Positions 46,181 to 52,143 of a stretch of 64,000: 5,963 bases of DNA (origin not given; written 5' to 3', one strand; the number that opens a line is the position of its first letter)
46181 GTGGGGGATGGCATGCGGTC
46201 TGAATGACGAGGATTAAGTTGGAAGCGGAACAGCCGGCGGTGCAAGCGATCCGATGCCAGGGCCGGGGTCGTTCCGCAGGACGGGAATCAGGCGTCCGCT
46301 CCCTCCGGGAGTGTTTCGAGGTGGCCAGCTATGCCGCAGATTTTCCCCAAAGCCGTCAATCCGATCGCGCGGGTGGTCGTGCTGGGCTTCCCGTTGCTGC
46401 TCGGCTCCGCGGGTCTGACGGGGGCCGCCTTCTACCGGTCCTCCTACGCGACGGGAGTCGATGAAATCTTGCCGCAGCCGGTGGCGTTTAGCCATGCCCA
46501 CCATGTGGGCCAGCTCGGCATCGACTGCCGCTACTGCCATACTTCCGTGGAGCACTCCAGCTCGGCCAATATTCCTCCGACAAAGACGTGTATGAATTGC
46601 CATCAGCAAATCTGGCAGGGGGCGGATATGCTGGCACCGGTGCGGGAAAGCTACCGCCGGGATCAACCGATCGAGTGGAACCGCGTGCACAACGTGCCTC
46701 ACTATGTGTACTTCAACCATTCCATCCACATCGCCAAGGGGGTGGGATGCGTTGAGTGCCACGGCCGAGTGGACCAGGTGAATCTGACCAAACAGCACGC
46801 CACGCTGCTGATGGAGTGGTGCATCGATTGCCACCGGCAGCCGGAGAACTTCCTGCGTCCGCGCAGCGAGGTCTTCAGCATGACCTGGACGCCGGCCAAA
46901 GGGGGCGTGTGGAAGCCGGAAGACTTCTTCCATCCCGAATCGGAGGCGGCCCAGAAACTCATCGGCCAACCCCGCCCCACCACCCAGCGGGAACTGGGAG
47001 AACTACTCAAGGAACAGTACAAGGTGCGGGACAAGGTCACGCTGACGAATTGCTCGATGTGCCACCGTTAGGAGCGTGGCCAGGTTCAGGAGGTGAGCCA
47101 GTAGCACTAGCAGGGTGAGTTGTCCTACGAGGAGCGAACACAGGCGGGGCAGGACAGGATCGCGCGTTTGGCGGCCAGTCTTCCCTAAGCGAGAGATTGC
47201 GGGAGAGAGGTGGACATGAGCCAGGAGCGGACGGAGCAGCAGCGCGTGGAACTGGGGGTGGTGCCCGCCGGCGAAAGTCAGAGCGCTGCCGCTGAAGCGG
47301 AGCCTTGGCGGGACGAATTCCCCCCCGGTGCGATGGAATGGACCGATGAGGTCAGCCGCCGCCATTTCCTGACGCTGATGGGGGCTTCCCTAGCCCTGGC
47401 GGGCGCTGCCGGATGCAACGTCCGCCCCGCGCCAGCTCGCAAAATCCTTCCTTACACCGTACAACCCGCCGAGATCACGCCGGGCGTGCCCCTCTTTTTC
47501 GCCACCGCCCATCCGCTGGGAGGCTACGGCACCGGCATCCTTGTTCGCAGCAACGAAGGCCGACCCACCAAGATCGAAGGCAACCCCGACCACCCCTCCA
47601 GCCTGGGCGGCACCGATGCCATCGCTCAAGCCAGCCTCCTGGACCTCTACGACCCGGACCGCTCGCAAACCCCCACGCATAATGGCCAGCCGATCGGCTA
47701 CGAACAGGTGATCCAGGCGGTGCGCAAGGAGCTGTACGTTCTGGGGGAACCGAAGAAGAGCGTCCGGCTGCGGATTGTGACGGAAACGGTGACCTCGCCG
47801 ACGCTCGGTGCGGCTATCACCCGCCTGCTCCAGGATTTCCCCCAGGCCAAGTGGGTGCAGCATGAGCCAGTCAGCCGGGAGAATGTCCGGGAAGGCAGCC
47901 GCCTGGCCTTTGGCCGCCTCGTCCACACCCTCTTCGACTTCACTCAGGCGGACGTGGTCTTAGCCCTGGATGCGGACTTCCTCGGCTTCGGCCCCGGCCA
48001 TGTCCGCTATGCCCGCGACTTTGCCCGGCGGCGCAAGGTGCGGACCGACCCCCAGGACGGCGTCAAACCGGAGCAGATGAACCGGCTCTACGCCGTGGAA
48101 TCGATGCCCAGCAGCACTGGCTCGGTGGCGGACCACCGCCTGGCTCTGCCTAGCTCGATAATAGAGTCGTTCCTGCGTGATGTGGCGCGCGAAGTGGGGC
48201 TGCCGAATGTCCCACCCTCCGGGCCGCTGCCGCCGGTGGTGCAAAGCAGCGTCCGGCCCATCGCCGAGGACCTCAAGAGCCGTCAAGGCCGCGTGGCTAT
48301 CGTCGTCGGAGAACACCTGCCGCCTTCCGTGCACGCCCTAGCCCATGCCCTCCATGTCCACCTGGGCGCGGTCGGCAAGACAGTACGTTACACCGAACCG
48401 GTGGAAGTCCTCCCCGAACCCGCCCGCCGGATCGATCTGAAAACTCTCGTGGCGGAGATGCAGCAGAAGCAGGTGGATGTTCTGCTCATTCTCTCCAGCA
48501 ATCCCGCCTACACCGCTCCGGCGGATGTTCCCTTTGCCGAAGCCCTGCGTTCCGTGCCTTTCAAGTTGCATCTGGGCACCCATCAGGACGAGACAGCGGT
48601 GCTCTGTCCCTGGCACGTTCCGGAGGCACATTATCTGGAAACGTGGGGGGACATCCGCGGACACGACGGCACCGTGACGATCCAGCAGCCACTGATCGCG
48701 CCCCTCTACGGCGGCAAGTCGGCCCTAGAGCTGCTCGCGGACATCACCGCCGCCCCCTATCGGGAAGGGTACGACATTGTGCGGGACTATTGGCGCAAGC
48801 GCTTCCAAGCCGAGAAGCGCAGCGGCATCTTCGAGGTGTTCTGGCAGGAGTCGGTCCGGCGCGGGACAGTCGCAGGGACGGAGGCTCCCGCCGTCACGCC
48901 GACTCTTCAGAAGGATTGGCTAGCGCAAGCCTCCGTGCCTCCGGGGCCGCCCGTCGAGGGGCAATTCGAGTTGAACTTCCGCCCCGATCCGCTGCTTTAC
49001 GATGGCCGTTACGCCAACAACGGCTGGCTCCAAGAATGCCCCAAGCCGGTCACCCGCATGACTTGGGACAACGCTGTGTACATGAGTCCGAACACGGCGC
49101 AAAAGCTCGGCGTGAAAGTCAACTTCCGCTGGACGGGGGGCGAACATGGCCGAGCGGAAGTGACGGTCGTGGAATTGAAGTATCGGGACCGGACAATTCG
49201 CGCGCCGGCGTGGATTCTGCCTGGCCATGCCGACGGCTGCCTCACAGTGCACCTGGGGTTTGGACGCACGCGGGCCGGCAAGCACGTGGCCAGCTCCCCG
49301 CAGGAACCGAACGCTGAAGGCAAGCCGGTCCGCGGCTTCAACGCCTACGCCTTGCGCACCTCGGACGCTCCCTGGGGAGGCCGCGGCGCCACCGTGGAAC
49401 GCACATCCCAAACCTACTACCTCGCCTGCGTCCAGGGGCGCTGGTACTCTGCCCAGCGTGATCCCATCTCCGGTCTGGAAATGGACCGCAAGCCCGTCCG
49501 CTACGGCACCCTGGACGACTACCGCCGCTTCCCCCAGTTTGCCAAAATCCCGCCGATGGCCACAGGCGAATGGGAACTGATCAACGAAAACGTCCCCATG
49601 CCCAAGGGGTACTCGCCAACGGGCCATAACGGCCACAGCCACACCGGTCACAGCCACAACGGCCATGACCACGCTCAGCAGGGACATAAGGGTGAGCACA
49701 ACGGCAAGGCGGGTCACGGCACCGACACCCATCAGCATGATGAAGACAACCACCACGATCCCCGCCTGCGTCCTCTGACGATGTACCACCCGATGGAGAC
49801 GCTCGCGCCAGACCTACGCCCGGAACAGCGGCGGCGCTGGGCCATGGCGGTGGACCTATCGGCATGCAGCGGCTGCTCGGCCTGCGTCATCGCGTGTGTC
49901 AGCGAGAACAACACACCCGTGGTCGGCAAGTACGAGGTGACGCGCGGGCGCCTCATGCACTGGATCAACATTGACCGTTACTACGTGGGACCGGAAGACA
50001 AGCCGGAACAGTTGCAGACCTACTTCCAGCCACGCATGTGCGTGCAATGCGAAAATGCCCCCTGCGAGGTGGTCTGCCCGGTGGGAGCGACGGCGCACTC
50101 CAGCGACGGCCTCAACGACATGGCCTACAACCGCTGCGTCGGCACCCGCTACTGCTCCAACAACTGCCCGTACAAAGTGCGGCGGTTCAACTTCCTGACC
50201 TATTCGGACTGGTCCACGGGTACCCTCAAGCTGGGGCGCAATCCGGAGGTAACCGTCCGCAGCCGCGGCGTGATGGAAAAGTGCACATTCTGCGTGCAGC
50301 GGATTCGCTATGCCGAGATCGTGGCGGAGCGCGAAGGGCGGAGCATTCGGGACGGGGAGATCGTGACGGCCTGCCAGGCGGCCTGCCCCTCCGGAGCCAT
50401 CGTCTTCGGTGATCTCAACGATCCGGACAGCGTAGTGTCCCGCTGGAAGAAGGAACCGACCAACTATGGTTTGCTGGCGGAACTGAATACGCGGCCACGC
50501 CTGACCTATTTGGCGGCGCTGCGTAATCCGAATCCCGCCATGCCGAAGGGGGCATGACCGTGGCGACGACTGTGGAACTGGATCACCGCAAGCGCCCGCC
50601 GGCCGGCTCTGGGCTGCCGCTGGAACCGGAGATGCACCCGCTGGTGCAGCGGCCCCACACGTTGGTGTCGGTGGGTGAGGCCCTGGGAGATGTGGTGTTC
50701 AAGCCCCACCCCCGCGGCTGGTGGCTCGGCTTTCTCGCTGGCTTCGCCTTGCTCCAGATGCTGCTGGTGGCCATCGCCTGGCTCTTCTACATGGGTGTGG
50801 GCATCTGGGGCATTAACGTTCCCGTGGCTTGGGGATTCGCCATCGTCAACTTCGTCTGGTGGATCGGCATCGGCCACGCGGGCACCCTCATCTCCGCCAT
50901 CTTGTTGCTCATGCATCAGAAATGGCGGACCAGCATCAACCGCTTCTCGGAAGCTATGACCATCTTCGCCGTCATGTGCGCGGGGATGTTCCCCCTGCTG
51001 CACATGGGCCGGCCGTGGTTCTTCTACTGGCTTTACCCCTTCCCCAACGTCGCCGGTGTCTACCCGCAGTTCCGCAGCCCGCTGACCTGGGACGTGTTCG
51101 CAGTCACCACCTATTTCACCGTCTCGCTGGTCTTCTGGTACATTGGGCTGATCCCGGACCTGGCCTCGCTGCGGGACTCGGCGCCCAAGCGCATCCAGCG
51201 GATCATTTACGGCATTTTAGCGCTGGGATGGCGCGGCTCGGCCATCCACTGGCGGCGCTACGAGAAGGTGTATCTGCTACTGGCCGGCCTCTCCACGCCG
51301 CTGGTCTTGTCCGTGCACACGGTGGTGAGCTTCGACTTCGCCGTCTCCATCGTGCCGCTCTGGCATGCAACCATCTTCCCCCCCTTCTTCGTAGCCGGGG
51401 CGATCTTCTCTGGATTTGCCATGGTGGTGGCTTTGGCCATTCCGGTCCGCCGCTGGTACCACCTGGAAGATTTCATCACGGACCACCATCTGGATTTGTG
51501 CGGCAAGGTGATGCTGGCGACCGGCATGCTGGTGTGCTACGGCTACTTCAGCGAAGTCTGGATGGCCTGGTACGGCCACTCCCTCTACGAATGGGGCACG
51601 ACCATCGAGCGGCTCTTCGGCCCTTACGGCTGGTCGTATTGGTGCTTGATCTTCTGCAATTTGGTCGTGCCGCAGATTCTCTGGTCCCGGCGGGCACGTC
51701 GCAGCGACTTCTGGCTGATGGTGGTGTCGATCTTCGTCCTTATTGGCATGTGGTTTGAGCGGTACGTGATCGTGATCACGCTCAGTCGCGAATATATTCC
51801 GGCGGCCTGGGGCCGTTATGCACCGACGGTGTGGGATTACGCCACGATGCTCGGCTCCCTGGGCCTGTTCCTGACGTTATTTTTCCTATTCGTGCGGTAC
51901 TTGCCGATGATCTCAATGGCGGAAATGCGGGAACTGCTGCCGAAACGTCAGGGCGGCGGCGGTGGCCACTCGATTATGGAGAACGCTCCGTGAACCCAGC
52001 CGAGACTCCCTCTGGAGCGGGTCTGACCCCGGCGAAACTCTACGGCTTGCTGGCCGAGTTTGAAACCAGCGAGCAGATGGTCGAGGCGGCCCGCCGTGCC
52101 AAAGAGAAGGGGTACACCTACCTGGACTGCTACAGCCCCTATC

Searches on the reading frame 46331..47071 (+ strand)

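Call 33: search_protein_families(library=pfam, proteins=[window:46331-47071:+], max_evalue=0.001)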
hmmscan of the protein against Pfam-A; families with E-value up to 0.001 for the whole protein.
window:46331-47071:+ (246 aa): 5 families
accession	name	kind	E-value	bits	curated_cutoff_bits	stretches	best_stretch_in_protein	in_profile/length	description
PF14522.11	Cytochrome_C7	-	2.1e-13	50.3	24.8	2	126-174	1-54/67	Cytochrome c7 and related cytochrome c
PF14537.11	Cytochrom_c3_2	-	8.2e-10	39.5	25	2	133-174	2-39/79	Cytochrome c3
PF02085.21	Cytochrom_CIII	-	4.4e-06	27.4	22.9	0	48-94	18-56/101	Class III cytochrome C family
PF02335.20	Cytochrom_C552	-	0.00014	21.4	24.1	1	123-178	230-292/438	Cytochrome c552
PF22113.1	Mtrc-MtrF_II-IV_dom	-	0.00022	21.3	30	0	139-245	8-88/176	Outer membrane cytochrome MtrC/MtrF-like, domains II/IV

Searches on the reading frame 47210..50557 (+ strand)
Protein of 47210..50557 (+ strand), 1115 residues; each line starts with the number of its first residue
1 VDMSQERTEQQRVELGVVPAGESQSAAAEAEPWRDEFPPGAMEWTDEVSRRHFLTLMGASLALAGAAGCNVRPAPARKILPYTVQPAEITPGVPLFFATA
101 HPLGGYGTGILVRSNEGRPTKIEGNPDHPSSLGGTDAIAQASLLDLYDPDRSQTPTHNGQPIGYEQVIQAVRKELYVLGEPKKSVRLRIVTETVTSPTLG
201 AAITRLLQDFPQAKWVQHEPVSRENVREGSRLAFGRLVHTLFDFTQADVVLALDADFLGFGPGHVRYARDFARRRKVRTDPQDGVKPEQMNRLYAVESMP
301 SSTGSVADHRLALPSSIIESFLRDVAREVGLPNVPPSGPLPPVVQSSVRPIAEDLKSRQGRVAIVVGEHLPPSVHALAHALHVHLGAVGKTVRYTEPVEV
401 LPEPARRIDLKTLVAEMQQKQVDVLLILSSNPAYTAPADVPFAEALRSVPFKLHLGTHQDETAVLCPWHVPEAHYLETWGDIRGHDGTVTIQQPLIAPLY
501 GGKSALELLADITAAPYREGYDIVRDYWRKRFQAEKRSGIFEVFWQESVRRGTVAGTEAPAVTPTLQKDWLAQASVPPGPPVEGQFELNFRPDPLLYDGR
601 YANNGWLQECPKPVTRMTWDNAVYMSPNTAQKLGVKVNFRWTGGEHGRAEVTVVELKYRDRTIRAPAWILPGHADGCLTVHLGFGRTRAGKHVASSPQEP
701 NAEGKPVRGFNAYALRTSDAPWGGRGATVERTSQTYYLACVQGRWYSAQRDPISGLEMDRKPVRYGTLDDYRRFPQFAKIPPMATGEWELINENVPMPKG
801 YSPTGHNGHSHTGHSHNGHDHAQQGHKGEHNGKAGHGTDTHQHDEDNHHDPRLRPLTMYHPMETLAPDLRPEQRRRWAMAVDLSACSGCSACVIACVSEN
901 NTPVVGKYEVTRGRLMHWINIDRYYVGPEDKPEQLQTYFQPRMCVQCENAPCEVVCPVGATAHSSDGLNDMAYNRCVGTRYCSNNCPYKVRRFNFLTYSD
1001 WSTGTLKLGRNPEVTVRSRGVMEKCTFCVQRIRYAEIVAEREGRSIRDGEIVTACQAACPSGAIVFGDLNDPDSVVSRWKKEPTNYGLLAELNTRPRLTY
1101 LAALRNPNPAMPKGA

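Call 33: search_protein_families(library=pfam, proteins=[window:47210-50557:+], max_evalue=0.001)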
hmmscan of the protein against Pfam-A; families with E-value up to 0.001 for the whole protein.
window:47210-50557:+ (1115 aa): 6 families
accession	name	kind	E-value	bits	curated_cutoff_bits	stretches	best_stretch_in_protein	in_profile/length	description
PF12838.12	Fer4_7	-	2.2e-15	57.3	27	2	886-960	2-52/52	4Fe-4S dicluster domain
PF13247.11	Fer4_11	-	3e-08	34.2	26.2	1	936-994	2-62/100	4Fe-4S dicluster domain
PF13183.11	Fer4_8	-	8.7e-06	26.6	27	0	883-959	2-67/68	4Fe-4S dicluster domain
PF13187.11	Fer4_9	-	0.00012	22.5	27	0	884-897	35-48/52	4Fe-4S dicluster domain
PF12837.12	Fer4_6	-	0.00049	20.4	25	0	939-960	4-23/24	4Fe-4S binding domain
PF13237.11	Fer4_10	-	0.00092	19.5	25.5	0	938-987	3-53/53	4Fe-4S dicluster domain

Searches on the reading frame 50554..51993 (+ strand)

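Call 33: search_protein_families(library=pfam, proteins=[window:50554-51993:+], max_evalue=0.001)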
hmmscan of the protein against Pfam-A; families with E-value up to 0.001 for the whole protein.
window:50554-51993:+ (479 aa): 1 family
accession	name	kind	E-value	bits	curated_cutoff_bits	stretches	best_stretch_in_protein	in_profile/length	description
PF03916.19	NrfD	-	1.7e-27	97.3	25.8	1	90-409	8-307/313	Polysulphide reductase, NrfD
